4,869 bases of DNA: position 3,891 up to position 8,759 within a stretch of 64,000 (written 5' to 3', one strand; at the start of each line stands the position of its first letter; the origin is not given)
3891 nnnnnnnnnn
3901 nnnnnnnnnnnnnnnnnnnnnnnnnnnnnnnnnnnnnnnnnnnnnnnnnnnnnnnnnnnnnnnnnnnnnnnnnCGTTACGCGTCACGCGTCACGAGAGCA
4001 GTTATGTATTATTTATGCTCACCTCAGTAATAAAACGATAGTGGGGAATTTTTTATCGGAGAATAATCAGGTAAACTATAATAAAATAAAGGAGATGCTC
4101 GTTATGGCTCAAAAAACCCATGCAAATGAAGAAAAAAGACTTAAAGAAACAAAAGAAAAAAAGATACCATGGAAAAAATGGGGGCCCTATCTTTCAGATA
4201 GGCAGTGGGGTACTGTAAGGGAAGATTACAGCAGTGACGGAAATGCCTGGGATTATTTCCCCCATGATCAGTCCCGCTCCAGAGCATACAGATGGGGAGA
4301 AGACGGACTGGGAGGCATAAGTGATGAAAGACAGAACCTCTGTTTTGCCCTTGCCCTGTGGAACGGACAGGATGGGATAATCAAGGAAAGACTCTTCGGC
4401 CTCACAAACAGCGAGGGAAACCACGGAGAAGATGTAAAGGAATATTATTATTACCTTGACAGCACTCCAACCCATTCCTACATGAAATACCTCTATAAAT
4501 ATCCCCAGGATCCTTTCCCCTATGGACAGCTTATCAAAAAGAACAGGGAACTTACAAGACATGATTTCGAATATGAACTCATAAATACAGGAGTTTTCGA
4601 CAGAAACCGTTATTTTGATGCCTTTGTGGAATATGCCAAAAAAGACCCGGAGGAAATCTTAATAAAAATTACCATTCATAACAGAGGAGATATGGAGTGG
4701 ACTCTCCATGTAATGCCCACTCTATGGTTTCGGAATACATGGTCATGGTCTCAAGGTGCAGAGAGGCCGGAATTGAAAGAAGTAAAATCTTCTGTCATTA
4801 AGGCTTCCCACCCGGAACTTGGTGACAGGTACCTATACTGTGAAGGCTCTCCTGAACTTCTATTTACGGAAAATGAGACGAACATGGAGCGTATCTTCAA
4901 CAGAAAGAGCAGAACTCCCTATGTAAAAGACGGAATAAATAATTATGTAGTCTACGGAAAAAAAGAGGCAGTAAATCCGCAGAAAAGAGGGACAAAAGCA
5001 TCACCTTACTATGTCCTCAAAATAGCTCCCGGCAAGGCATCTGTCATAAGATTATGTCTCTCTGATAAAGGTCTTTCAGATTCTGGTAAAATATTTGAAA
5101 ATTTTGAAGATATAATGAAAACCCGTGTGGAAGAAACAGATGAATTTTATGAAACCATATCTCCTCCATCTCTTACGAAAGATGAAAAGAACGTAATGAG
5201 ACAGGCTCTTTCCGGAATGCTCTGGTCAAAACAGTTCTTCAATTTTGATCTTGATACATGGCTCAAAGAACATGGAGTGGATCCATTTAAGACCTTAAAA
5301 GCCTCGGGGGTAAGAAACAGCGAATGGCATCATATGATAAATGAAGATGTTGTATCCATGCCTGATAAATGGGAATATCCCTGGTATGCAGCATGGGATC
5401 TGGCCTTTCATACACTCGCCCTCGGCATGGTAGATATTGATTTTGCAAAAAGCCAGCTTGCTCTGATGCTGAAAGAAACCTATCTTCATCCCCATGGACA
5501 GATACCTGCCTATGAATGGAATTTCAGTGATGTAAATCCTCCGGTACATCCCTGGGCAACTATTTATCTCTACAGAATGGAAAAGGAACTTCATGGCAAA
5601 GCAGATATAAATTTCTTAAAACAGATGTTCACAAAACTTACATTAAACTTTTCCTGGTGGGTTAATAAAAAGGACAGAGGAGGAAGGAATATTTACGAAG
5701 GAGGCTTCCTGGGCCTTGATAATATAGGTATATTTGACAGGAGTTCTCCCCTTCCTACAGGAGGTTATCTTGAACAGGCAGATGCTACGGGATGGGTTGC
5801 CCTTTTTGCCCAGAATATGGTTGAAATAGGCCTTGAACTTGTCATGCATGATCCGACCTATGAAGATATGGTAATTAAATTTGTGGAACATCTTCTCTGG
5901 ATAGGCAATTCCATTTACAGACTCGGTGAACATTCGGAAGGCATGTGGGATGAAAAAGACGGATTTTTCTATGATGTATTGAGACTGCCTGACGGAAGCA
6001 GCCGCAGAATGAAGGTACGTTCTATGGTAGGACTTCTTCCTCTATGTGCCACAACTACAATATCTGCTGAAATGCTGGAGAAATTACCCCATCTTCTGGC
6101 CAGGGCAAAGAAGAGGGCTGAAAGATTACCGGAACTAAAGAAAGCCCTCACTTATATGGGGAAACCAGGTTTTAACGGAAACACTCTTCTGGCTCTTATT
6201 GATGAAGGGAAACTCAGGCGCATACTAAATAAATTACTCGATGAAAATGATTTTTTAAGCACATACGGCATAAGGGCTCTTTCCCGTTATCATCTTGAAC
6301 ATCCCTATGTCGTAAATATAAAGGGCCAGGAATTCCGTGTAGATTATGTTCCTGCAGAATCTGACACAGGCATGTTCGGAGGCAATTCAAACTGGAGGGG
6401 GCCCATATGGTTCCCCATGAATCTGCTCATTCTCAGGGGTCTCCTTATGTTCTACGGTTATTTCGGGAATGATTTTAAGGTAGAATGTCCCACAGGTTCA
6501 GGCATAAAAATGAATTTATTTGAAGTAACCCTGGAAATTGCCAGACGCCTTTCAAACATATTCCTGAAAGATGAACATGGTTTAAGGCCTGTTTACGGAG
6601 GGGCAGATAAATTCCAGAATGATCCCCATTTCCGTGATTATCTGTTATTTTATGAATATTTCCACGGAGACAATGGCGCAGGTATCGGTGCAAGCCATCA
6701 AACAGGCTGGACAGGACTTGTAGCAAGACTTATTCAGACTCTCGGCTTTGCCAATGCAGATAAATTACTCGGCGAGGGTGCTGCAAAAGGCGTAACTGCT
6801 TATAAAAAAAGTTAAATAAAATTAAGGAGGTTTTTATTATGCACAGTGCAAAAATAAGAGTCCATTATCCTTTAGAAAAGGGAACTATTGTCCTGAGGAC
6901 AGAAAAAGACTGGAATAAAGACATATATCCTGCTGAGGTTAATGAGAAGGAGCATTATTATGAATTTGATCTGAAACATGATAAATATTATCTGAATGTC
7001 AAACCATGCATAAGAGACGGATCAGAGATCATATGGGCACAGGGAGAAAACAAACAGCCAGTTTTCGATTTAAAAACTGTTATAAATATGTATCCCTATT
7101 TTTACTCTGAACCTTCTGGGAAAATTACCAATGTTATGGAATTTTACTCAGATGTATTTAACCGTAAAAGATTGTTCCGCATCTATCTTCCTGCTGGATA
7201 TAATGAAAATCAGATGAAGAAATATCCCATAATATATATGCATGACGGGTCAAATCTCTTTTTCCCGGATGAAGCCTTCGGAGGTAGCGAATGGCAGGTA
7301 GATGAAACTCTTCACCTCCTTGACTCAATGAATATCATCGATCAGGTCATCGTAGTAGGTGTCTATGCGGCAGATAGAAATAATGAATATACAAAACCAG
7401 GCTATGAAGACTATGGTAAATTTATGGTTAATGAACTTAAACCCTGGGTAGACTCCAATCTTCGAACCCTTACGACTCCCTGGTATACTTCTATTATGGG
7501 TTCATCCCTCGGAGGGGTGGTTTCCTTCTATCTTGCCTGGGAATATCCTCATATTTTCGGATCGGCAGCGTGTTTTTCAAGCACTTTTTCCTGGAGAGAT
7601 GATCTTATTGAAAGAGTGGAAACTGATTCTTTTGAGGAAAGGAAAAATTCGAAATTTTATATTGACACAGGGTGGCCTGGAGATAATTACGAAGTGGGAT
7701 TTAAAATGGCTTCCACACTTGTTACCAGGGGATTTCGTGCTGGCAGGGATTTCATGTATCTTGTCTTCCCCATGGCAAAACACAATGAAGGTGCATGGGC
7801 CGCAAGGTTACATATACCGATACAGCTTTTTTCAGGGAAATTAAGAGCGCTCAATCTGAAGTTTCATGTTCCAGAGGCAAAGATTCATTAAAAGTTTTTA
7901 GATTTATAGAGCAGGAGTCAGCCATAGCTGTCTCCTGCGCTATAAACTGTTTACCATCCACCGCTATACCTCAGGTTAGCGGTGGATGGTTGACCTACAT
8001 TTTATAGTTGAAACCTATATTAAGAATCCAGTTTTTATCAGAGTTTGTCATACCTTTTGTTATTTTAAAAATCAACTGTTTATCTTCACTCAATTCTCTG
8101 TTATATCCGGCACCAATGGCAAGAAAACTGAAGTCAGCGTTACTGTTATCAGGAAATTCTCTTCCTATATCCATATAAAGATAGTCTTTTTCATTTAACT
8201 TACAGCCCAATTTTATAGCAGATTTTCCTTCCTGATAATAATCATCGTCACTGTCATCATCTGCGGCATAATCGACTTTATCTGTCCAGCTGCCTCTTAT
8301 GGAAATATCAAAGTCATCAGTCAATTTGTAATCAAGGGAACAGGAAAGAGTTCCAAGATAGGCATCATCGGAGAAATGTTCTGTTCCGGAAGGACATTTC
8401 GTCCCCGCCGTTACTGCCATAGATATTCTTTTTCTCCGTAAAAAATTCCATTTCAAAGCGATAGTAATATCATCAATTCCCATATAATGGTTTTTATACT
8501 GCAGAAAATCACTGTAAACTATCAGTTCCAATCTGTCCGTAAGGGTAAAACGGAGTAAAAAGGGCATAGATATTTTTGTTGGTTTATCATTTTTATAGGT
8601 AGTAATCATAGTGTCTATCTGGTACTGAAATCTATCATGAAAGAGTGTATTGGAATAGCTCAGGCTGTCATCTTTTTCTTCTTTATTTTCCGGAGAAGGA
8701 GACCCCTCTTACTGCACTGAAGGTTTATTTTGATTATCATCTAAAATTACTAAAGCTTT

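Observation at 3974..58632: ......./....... heptanucleotide tandem arrays at 13 intergenic sites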

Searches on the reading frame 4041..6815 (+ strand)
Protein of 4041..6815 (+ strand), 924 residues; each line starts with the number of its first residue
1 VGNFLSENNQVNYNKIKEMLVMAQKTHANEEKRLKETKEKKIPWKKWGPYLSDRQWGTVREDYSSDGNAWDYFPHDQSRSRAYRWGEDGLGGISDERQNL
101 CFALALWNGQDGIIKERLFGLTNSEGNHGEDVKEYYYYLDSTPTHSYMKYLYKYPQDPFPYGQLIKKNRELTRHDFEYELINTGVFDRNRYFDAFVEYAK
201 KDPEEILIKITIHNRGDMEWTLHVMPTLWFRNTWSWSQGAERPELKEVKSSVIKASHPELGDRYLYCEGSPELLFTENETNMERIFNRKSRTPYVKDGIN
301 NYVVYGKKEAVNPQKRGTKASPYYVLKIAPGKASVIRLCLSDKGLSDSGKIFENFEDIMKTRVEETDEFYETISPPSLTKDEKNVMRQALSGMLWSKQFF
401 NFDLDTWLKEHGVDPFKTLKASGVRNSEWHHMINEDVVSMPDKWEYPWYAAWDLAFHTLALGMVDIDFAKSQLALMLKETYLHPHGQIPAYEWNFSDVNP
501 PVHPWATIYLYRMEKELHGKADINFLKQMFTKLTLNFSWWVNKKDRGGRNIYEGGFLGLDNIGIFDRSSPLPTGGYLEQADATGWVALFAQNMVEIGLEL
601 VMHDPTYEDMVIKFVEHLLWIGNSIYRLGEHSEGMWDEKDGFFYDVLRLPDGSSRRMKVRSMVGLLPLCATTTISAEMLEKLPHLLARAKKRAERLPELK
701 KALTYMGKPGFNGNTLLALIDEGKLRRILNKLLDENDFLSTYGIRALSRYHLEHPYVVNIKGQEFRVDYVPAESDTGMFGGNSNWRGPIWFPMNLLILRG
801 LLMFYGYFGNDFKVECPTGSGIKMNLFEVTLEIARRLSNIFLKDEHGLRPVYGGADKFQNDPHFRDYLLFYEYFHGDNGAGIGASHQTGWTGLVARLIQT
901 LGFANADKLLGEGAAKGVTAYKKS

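Call 52: search_protein_families(library=pfam, proteins=[window:4041-6815:+])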
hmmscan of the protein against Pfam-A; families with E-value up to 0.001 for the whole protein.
window:4041-6815:+ (924 aa): 2 families
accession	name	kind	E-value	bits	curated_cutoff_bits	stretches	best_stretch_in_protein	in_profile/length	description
PF22422.2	MGH1-like_GH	-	1.8e-18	67.7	27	2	446-550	1-111/356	Mannosylglycerate hydrolase MGH1-like glycoside hydrolase domain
PF03200.22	Glyco_hydro_63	-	3.6e-06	26.5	22.4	1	720-807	361-429/492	Glycosyl hydrolase family 63 C-terminal domain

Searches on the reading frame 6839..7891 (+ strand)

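Call 52: search_protein_families(library=pfam, proteins=[window:6839-7891:+])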
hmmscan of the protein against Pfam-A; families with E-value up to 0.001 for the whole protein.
window:6839-7891:+ (350 aa): 1 family
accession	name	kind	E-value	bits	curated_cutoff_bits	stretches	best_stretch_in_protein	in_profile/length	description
PF00756.26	Esterase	-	3.6e-26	92.9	22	1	104-270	1-170/251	Putative esterase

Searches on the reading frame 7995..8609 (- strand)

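Call 52: search_protein_families(library=pfam, proteins=[window:7995-8609:-])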
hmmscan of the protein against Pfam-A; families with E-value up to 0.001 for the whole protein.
window:7995-8609:- (204 aa): 1 family
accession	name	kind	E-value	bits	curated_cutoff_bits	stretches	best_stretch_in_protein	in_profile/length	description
PF13557.12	Phenol_MetA_deg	-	2.1e-08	34.9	22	1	35-203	63-241/242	Putative MetA-pathway of phenol degradation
